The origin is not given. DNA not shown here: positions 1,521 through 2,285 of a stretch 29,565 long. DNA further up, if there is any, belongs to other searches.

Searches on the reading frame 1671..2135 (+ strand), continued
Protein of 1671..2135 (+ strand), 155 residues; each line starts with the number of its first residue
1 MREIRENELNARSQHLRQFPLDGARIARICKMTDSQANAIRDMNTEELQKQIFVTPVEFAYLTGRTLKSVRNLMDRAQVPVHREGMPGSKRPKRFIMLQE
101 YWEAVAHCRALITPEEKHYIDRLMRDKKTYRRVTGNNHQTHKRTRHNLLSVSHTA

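Call 75: find_encoding_contigs(protein=P0114, flank=2500, max_places=1)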
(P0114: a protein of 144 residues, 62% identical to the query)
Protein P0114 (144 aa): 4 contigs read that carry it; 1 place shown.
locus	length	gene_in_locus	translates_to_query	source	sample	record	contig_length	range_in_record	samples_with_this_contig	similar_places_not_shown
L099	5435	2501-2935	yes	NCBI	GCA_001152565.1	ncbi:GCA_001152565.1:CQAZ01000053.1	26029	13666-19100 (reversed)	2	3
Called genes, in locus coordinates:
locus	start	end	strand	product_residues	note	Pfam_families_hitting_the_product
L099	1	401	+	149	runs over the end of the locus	PF01957:NfeD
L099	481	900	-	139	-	PF00376:MerR, PF13411:MerR_1, PF09278:MerR-DNA-bind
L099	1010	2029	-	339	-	PF24624:Int_N, PF00589:Phage_integrase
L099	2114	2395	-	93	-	-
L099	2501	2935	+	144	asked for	-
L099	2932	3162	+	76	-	-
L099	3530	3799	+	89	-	-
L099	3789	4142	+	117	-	-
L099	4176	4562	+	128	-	PF25738:Derepression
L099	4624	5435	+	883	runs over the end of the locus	PF13155:Toprim_2, PF13362:Toprim_3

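Call 76: find_encoding_contigs(protein=P0108, flank=2500, max_places=1)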
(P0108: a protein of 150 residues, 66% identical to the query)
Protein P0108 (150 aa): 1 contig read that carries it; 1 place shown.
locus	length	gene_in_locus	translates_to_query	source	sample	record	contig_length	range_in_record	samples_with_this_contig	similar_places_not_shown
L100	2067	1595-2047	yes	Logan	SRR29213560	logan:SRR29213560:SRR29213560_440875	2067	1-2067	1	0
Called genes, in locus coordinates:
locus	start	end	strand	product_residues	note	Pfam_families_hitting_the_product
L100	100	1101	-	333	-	PF24624:Int_N, PF00589:Phage_integrase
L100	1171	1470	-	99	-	-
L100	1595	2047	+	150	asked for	-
